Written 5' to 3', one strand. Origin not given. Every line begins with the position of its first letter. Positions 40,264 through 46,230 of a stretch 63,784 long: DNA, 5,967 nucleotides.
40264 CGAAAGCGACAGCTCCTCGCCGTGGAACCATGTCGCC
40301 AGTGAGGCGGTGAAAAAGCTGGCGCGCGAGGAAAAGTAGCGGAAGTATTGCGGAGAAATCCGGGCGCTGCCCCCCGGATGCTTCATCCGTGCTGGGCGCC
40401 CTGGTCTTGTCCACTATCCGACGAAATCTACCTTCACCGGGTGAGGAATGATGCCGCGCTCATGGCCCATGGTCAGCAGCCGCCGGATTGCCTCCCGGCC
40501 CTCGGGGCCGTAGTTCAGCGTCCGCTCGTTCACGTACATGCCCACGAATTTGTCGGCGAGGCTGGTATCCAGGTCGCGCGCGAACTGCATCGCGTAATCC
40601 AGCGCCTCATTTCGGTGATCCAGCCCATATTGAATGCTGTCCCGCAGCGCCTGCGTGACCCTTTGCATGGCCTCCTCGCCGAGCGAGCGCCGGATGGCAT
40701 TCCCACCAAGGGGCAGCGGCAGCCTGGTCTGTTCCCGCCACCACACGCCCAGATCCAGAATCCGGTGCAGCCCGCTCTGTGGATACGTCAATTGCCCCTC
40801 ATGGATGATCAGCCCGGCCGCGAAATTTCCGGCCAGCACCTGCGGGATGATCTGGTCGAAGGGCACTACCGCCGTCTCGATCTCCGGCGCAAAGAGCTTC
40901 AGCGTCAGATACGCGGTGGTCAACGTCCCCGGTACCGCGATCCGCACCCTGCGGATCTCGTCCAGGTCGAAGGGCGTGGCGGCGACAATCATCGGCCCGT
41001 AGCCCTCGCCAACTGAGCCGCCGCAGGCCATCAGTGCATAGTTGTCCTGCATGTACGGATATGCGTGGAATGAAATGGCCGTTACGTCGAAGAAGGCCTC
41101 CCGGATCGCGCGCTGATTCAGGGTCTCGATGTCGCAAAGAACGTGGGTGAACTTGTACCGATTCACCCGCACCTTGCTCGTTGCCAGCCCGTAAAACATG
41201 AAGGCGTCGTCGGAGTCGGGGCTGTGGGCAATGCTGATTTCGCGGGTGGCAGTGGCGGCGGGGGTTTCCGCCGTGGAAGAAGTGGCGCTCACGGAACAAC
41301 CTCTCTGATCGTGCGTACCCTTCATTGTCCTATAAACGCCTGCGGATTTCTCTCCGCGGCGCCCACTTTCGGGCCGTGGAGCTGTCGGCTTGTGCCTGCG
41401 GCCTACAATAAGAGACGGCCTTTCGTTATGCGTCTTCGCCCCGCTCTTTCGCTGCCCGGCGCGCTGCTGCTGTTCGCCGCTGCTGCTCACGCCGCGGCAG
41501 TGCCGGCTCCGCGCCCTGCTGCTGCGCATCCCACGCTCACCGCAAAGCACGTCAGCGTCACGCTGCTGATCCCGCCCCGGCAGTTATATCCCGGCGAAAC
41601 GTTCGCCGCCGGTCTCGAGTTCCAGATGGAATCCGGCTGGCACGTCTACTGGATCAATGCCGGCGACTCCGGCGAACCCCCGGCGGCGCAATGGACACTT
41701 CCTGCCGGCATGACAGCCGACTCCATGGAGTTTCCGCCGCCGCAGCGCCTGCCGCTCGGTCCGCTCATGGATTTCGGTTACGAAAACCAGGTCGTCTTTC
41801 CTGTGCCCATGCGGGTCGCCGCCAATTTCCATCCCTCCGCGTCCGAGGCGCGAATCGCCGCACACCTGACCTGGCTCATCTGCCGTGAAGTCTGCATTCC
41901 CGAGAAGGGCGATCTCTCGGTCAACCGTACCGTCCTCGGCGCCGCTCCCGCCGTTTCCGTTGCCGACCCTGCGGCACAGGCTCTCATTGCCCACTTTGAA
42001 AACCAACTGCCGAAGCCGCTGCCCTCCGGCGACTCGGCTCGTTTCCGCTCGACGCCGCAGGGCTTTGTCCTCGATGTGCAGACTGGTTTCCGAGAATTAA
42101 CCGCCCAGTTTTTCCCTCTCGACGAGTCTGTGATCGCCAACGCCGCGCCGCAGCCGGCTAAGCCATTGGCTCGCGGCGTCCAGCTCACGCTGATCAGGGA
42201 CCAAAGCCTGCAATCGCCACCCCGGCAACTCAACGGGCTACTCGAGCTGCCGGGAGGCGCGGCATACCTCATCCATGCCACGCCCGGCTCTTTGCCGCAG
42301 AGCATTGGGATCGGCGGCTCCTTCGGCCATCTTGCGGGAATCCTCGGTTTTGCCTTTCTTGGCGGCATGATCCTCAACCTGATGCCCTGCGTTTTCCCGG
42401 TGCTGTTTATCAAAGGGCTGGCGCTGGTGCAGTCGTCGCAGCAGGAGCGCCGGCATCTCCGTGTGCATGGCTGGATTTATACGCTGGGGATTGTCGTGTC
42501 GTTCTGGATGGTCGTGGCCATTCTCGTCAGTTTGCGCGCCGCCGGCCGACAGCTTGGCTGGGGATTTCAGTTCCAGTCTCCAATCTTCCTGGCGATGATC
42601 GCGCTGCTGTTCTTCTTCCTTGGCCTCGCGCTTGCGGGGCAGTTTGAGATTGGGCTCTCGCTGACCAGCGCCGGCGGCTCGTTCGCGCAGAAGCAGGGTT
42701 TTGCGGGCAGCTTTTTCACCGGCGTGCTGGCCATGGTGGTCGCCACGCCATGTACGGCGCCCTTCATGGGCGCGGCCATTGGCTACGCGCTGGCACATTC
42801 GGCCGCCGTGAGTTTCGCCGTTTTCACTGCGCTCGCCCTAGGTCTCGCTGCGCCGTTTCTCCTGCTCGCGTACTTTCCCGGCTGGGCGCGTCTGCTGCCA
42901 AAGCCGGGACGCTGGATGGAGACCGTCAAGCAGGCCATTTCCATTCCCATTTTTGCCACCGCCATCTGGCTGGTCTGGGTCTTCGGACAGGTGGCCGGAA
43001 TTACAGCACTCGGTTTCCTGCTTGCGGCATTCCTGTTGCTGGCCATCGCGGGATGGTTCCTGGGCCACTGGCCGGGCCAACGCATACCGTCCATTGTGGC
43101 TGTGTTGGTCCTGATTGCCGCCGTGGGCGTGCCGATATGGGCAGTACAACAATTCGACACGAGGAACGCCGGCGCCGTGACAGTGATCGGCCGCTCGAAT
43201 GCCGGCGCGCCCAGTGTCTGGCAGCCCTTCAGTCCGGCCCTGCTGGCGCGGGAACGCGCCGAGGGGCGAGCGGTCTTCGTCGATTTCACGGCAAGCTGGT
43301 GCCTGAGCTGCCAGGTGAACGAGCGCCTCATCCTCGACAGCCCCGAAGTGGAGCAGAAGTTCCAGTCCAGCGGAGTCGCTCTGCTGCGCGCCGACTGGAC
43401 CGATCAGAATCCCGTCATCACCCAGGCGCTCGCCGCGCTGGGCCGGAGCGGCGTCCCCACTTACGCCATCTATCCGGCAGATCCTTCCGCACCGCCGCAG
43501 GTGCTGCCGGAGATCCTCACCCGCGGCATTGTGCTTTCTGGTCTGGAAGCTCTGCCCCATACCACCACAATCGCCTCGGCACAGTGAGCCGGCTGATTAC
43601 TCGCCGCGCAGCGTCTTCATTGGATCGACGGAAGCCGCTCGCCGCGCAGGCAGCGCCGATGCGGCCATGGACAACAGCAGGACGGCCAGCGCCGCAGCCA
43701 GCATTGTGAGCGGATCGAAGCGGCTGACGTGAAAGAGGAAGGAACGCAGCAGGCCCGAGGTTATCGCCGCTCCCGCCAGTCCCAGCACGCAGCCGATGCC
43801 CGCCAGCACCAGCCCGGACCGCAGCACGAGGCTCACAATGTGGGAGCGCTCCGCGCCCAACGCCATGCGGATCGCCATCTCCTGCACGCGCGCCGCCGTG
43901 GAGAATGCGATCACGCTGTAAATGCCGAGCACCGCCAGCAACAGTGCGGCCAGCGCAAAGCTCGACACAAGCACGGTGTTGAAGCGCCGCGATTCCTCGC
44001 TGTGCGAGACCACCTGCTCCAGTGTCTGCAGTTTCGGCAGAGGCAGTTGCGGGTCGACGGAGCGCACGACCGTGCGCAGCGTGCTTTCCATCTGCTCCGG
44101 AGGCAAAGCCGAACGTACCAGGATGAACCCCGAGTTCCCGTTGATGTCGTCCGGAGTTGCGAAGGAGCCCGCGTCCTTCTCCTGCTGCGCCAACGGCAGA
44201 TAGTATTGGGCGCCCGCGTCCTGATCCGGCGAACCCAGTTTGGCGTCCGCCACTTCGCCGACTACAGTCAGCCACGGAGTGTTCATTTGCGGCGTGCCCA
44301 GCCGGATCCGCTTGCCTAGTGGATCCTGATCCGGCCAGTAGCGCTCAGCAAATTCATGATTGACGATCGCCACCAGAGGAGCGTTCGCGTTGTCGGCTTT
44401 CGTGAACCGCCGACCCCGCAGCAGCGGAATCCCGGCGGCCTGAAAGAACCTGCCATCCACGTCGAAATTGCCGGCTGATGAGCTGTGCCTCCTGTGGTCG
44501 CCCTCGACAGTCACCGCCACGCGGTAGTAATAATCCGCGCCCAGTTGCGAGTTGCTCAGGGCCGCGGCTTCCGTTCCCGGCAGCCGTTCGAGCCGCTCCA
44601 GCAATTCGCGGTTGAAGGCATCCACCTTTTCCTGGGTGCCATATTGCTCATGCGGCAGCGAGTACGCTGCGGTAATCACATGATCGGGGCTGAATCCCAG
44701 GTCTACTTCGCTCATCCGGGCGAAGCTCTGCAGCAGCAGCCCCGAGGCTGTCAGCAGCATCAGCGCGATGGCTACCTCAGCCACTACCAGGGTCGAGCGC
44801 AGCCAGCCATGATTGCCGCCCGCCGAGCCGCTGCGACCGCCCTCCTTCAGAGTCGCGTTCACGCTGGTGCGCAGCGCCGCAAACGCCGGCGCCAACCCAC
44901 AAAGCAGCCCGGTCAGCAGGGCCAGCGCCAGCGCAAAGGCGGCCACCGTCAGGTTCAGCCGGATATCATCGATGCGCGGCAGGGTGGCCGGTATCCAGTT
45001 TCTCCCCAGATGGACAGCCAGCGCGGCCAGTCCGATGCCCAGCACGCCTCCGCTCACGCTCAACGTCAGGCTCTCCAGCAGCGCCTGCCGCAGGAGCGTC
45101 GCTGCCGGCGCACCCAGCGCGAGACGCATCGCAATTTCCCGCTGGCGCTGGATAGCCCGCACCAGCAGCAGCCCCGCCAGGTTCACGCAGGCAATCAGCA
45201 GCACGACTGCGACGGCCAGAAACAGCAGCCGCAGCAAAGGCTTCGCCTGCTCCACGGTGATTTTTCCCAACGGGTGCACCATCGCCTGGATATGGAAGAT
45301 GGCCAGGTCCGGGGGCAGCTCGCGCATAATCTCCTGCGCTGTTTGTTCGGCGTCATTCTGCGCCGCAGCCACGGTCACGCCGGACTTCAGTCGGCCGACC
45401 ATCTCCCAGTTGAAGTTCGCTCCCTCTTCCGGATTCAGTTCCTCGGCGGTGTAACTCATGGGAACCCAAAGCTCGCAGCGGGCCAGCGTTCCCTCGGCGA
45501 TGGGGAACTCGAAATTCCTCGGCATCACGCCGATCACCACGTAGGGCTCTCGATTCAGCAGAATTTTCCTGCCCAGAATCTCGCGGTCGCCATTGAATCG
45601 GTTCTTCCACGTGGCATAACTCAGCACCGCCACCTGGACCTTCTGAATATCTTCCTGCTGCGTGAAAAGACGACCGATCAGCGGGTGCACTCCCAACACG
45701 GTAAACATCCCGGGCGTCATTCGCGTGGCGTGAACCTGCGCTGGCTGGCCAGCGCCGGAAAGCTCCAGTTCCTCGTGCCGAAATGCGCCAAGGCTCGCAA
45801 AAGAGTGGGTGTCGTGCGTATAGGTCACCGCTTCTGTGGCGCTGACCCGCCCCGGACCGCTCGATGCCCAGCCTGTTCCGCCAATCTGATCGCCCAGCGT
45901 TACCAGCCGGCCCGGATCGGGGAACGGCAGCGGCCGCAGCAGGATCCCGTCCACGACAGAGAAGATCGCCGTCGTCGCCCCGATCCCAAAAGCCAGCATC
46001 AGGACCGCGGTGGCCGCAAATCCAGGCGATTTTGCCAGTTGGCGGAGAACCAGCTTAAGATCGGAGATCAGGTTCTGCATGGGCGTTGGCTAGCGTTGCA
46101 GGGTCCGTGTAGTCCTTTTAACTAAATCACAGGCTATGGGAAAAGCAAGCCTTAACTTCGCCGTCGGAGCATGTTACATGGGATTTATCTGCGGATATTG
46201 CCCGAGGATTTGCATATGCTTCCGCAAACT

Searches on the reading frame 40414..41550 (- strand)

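Call 47: search_protein_families(library=pfam, proteins=[window:40414-41550:-], max_evalue=0.00001)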
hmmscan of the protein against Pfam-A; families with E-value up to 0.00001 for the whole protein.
window:40414-41550:- (378 aa): 1 family
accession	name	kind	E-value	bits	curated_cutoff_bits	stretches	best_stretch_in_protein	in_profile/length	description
PF02621.19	VitK2_biosynth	-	3.8e-74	249.8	26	1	105-364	1-252/252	Menaquinone biosynthesis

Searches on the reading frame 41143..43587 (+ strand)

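Call 47: search_protein_families(library=pfam, proteins=[window:41143-43587:+], max_evalue=0.00001)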
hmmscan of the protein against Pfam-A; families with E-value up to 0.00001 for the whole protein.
window:41143-43587:+ (814 aa): 3 families
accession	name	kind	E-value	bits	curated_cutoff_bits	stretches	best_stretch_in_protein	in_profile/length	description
PF02683.22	DsbD_TM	-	2.7e-20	73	27.1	1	400-611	4-215/219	Cytochrome C biogenesis protein transmembrane domain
PF11412.14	DsbD_N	-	2.4e-19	69.9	25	1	142-258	4-114/119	Thiol:disulfide interchange protein DsbD, N-terminal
PF13899.12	Thioredoxin_7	-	1.1e-17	64.3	27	1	693-779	2-83/83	Thioredoxin-like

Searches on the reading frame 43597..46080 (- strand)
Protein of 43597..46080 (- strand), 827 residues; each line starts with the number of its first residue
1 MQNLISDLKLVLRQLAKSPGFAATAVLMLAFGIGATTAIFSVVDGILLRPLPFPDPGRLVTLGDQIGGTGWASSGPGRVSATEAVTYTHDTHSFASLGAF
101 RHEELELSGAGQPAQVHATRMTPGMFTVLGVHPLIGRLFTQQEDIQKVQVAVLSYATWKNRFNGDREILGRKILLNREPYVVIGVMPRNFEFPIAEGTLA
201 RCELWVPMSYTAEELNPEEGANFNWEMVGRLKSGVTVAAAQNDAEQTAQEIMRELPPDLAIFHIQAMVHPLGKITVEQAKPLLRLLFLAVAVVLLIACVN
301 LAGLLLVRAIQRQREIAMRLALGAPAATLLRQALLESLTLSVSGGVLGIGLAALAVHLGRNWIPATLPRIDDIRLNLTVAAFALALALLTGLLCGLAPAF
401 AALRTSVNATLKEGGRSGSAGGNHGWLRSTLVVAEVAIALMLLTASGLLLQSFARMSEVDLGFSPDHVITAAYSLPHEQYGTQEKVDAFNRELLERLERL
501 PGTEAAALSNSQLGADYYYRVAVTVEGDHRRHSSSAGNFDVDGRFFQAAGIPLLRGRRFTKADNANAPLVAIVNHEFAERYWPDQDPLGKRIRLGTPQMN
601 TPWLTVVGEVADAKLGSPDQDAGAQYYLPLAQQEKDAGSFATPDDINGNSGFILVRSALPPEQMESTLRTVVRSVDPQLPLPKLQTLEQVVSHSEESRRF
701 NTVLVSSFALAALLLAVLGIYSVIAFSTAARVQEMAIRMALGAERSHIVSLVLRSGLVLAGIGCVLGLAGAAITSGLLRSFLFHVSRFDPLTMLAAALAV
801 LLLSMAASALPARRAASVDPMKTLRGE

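Call 47: search_protein_families(library=pfam, proteins=[window:43597-46080:-], max_evalue=0.00001)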
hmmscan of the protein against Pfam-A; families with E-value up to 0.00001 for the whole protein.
window:43597-46080:- (827 aa): 2 families
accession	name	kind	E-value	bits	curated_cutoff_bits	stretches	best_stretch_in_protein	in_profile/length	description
PF12704.14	MacB_PCD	-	7.7e-42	144.4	27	2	23-246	2-206/207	MacB-like periplasmic core domain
PF02687.27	FtsX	-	4.4e-24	85.3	25.5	2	707-819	2-119/120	FtsX-like permease C-terminal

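Call 62: search_protein_families(library=ncbifam, proteins=[window:43597-46080:-], max_evalue=1e-10)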
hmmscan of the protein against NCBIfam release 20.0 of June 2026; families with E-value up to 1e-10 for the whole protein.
window:43597-46080:- (827 aa): 2 families
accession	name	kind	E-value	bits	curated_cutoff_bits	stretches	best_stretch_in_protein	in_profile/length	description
TIGR03434.1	ADOP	subfamily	1.2e-258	860.4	622.3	1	4-827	1-803/803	ADOP family duplicated permease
NF007826.0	PRK10535.1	equivalog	3.6e-33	114.7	966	2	118-405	369-639/648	macrolide ABC transporter ATP-binding protein/permease MacB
